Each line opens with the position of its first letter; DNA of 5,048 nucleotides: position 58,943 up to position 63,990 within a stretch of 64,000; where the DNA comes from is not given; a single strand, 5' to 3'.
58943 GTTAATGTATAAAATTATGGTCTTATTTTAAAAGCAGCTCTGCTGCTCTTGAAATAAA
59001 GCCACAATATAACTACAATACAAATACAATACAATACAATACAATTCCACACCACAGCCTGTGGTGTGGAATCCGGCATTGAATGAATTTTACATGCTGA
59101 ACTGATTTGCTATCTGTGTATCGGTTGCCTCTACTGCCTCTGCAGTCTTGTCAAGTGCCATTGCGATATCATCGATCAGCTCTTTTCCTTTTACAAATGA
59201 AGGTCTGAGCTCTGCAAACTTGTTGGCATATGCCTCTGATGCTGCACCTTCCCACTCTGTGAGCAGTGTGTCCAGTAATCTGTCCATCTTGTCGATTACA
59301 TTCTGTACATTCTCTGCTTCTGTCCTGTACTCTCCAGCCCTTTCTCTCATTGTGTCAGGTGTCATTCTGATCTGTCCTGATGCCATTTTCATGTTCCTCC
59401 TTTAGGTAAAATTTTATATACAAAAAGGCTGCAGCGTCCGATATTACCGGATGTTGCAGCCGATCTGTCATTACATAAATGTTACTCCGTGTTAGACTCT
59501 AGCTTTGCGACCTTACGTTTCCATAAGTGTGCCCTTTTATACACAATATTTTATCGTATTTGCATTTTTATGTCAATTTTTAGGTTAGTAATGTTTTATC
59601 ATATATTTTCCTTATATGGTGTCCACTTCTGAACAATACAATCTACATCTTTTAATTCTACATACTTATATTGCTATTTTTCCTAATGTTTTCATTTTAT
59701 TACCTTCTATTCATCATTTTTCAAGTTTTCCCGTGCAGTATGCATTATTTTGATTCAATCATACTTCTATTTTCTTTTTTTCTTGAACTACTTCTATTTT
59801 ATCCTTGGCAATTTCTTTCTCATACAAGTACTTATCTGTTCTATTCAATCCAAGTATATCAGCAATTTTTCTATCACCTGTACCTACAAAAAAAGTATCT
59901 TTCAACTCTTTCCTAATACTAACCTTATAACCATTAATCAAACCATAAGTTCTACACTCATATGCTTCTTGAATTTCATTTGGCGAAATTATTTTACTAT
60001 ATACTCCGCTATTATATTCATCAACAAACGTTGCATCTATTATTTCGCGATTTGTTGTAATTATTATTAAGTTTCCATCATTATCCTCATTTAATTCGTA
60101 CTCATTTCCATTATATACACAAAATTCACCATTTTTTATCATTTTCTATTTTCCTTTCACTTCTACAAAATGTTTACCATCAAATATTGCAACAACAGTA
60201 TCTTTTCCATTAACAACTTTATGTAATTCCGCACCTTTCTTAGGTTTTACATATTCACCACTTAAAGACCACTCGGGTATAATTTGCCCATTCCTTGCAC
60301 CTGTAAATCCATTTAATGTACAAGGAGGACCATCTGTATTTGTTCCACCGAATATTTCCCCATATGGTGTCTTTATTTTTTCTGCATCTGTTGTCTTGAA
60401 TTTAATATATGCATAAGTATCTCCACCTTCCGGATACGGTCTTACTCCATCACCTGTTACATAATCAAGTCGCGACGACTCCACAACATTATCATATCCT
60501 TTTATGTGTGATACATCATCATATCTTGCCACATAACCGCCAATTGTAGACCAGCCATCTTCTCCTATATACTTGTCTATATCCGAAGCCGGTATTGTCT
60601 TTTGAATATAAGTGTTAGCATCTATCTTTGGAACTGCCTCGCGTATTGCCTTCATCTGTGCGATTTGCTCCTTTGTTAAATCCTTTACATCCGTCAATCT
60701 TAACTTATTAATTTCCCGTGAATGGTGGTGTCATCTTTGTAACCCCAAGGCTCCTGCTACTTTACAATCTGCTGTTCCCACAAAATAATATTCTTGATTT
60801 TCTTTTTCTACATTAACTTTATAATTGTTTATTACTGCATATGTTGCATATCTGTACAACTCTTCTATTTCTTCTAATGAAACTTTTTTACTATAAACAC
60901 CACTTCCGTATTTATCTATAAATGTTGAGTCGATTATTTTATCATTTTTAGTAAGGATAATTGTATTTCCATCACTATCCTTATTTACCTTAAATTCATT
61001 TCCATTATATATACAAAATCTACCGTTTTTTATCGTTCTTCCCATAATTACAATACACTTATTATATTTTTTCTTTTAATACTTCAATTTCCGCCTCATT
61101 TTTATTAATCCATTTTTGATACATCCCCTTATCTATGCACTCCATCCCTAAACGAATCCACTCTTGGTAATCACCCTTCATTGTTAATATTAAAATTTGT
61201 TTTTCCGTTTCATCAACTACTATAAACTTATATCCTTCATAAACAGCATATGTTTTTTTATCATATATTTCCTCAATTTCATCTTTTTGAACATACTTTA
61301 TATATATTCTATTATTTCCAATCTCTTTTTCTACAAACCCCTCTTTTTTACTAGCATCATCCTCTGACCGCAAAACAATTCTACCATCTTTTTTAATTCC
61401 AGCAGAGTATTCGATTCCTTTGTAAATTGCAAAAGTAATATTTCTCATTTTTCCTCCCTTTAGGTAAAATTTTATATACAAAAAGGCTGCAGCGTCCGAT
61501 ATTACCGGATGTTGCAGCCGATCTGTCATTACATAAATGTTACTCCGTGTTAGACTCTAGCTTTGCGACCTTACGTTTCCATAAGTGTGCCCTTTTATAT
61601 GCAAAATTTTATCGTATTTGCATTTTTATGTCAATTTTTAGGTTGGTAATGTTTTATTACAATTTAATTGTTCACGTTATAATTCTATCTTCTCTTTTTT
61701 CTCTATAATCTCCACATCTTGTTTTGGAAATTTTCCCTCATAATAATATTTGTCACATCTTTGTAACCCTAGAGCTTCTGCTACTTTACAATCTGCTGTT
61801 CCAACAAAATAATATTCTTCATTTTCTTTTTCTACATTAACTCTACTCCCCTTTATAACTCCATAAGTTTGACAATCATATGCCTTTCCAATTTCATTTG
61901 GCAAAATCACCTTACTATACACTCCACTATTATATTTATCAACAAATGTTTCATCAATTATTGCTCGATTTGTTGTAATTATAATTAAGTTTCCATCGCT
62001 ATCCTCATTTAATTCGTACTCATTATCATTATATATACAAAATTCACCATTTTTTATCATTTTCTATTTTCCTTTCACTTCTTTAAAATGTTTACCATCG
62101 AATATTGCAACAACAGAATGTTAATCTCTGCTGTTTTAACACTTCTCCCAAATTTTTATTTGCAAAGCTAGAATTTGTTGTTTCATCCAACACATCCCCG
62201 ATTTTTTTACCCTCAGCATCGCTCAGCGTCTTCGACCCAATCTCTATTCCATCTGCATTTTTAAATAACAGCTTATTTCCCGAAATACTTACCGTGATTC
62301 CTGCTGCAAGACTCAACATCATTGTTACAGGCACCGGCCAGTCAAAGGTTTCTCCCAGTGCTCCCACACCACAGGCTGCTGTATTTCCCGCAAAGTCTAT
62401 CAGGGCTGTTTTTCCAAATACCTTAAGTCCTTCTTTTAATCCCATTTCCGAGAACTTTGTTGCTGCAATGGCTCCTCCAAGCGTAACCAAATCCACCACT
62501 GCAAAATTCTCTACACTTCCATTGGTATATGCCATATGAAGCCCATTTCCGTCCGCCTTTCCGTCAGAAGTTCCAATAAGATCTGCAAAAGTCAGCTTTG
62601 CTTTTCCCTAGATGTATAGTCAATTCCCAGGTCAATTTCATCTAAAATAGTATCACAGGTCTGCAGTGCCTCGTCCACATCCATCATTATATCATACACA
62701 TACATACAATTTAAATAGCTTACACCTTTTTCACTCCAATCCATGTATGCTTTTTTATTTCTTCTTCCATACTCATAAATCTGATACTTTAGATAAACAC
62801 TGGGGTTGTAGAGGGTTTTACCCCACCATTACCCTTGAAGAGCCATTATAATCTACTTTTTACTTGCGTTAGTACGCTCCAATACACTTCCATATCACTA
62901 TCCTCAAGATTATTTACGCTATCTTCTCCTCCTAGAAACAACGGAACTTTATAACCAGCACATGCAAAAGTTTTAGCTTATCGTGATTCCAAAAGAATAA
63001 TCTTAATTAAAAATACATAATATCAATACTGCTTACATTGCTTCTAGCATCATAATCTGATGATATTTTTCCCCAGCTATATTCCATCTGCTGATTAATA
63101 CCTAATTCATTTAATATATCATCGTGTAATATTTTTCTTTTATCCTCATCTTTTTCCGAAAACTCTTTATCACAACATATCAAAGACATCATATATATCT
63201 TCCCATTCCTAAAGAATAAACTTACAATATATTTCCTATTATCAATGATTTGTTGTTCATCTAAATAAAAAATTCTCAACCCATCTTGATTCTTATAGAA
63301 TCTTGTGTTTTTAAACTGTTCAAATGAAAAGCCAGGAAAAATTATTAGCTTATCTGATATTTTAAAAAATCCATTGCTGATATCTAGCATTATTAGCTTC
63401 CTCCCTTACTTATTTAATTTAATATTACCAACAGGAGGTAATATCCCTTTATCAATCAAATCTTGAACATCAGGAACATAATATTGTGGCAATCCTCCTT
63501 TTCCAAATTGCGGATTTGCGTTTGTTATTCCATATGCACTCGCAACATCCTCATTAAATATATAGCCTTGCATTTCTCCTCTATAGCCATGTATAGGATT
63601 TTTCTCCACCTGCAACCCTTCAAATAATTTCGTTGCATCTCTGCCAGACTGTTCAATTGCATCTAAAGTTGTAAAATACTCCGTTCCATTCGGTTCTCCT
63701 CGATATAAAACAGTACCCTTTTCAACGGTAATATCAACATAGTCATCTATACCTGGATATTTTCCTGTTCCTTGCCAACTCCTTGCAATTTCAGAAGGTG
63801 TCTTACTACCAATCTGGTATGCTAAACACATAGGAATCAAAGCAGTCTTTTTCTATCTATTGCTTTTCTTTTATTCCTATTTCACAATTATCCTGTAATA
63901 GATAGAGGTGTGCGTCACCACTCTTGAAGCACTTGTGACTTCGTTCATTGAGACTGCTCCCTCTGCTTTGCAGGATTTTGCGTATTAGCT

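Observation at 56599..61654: ~200-bp promoter-leader repeat (3 full copies plus 1 partial): consensus sigma-70 promoter followed by a leader ending in a terminator-like hairpin, candidate attenuator/riboswitch or sRNA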

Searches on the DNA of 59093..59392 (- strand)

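Call 18: search_rna_families(sources=[L001, L002, L003, L004, L005, L006, L008, L009], threshold=gathering)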
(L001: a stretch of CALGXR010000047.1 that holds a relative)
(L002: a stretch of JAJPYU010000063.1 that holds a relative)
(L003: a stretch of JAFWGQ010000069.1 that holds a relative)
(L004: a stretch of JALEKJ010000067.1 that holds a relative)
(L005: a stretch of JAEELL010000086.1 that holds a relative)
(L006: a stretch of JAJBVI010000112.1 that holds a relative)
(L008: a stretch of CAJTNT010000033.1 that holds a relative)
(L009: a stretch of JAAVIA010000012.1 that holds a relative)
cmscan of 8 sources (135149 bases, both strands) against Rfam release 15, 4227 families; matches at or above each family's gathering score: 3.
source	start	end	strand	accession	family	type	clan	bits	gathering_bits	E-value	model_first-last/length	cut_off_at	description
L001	10321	10392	+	RF00005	tRNA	Gene; tRNA;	CL00001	62.8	29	6.2e-11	1-71/71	no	tRNA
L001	9526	9614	+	RF01051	c-di-GMP-I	Cis-reg; riboswitch;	CL00126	61.8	35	2.4e-09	1-87/87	no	c-di-GMP-I riboswitch aptamer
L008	15364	15465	-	RF02913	pemK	Cis-reg;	-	43.4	34.8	0.00035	1-61/61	no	pemK RNA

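Call 56: search_rna_families(sources=[L019, L035, L039, L044, L065, L066, L069], threshold=gathering)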
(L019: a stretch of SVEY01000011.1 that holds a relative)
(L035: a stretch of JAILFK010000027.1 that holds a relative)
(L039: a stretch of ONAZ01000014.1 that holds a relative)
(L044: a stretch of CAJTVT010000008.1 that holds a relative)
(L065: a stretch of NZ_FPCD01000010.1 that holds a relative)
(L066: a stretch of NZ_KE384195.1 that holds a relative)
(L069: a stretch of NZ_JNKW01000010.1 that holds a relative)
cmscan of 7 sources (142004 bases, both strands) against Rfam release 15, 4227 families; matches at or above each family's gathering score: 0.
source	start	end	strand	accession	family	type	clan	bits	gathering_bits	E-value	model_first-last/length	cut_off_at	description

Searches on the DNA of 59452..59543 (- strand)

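Call 16: build_rna_model(alignment_id=A3, structure=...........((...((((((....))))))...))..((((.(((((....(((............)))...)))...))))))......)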
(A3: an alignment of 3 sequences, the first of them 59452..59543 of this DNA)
Model R1 built from alignment A3 (3 sequences, 92 columns); structure: as given.
model positions 92; base pairs 20; branch points 1; effective number of sequences 0.88; information 0.621 bits per position. Calibrated on 0.2 Mb of random sequence (short: E-values are rough).
structure used (alignment columns):
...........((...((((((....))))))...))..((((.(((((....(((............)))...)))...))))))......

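Call 17: search_with_rna_model(model_id=R1, sources=[window, L001, L002, L003, L004, L005, L006, L007, L008, L009, L010, L011, L012, L013, L014, L015, L016, L017, L018, L019, L020, L021, L022, L023, L024, L025, L026, L027, L028, L029, L030, L031, L032, L033, L034, L035, L036, L037, L038, L039, L040, L041, L042, L043, L044, L045, L046, L047, L048, L049, L050, L051, L052, L053, L054, L055, L056, L057, L058, L059, L060, L061, L062, L063, L064, L065, L066, L067, L068, L069, L070, L071, L072, L073, L074, L075, L076, L077, L078, L079], max_evalue=1, make_alignment=true)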
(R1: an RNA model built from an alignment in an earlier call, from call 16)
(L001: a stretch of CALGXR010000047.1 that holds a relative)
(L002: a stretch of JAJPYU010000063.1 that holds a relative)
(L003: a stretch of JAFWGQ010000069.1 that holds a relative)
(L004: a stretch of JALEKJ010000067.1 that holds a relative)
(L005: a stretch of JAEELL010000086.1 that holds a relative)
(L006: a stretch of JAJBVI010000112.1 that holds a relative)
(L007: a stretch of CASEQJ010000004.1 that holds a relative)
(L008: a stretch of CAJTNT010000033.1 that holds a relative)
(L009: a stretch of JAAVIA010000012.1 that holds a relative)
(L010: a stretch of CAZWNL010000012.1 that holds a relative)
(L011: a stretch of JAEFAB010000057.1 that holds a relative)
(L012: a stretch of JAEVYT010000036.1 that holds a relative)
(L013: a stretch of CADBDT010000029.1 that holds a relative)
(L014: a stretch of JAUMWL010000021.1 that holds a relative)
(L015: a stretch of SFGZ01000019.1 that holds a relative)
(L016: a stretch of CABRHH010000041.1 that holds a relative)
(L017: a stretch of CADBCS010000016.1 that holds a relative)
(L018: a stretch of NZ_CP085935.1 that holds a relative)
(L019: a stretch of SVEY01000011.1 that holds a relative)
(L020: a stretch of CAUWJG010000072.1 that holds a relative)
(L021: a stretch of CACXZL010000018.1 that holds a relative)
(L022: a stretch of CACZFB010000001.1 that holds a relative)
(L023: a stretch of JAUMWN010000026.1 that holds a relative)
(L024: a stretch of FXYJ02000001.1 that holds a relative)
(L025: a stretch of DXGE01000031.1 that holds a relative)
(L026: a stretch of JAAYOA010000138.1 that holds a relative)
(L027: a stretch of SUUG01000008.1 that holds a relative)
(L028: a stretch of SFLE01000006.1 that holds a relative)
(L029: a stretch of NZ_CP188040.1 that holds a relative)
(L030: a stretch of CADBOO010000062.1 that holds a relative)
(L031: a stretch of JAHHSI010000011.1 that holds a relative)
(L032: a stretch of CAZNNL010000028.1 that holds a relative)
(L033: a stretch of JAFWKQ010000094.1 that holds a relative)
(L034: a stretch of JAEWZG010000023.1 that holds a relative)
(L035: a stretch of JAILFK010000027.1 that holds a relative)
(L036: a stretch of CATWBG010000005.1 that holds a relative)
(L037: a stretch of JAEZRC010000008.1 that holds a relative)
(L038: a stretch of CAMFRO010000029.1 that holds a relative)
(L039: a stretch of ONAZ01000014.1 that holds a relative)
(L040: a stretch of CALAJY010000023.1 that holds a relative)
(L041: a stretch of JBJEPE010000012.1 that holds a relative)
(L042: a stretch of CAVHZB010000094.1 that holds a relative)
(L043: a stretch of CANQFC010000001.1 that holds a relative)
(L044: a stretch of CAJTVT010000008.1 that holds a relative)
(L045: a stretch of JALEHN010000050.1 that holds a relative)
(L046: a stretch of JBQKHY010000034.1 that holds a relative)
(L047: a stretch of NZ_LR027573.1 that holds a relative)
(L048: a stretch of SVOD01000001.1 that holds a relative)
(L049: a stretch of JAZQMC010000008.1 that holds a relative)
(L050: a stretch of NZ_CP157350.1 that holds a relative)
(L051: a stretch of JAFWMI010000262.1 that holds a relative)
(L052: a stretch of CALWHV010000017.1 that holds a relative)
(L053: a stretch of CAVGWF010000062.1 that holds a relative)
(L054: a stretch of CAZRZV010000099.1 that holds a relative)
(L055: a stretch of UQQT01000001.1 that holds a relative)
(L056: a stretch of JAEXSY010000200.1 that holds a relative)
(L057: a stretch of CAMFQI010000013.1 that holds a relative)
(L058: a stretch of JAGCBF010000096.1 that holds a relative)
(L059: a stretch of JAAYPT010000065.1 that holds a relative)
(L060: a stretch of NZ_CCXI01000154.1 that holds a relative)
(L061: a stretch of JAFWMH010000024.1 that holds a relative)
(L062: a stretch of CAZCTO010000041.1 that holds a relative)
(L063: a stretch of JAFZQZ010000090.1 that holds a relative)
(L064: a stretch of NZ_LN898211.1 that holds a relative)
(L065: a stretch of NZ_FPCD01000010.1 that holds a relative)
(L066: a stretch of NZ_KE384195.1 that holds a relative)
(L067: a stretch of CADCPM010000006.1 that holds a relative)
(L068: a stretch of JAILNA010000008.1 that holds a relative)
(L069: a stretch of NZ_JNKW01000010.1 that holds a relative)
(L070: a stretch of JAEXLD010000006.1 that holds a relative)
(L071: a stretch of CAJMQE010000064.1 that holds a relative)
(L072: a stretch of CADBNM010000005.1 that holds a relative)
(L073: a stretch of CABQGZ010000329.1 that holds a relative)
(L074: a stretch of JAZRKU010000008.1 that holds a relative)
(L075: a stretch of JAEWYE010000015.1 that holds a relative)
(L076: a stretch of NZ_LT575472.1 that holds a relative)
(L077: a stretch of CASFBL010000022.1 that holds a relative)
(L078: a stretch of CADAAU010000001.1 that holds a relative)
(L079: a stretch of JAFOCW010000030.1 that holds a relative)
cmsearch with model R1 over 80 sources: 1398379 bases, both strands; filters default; matches with E-value up to 1: 4.
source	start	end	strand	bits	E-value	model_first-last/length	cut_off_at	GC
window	57128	57219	-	123.8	1.2e-25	1-92/92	no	0.42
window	59452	59543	-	123.7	1.3e-25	1-92/92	no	0.41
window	61510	61601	-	123.5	1.4e-25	1-92/92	no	0.41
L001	9526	9614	+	84.1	2.7e-16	1-92/92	no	0.44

Alignment A4: 4 matches aligned to the model, 92 columns, each read 5' to 3' on its own strand. Consensus structure (alignment columns), stored with it:
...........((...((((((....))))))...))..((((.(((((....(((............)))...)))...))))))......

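Call 23: search_with_rna_model(model_id=R1, sources=[L080, L081, L082, L083, L084, L085, L086, L087, L088, L089], max_evalue=0.01, make_alignment=true)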
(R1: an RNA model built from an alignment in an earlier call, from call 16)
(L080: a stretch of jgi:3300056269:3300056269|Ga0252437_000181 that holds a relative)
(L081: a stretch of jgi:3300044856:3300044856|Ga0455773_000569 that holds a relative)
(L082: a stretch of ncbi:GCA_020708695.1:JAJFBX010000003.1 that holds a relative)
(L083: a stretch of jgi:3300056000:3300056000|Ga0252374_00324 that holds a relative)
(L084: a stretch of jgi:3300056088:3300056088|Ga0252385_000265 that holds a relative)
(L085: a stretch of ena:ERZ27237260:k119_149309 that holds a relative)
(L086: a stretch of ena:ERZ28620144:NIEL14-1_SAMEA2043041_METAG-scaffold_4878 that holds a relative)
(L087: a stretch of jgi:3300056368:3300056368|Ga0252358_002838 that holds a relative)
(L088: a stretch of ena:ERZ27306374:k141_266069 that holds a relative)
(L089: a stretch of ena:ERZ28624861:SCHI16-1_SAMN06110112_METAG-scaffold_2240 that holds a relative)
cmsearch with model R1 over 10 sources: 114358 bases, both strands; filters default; matches with E-value up to 0.01: 16.
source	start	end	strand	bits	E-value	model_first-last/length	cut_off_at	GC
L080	10317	10408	+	123.8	9.8e-27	1-92/92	no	0.42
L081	12164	12255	+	123.8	9.8e-27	1-92/92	no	0.42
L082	12164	12255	+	123.8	9.8e-27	1-92/92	no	0.42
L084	12164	12255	+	123.8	9.8e-27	1-92/92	no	0.42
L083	9038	9129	+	123.7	1e-26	1-92/92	no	0.43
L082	9850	9941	+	121.5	3.4e-26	1-92/92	no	0.4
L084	9850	9941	+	121.5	3.4e-26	1-92/92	no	0.4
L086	2167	2258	+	121.5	3.4e-26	1-92/92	no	0.4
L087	3307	3398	+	121.5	3.4e-26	1-92/92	no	0.4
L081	9850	9941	+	121.4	3.6e-26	1-92/92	no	0.39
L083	6724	6815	+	121.4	3.6e-26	1-92/92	no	0.39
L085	9850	9941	+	121.4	3.6e-26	1-92/92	no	0.39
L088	2764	2855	+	121.4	3.6e-26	1-92/92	no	0.39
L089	680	771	+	121.4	3.6e-26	1-92/92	no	0.39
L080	7993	8094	+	104.6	3.3e-22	1-92/92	no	0.42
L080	5926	6026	+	100.3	3.3e-21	1-92/92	no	0.42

Alignment A5: 16 matches aligned to the model, 117 columns, each read 5' to 3' on its own strand. Consensus structure (alignment columns), stored with it:
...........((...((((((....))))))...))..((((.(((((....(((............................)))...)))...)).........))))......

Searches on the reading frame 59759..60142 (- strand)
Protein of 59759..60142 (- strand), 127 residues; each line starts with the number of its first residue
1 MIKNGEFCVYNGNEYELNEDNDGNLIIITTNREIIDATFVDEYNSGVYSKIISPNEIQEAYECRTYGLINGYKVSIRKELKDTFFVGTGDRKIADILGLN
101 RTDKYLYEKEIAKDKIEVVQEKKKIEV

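Call 33: search_protein_families(library=pfam, proteins=[window:59759-60142:-], max_evalue=0.01)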
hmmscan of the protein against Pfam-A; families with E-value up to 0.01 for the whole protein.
window:59759-60142:- (127 aa): 0 families

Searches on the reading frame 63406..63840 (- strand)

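Call 33: search_protein_families(library=pfam, proteins=[window:63406-63840:-], max_evalue=0.01)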
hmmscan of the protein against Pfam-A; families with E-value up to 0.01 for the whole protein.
window:63406-63840:- (144 aa): 1 family
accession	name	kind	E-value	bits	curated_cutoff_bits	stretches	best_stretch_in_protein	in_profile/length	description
PF02755.20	RPEL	-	0.0059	16.7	23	1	123-136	10-23/24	RPEL repeat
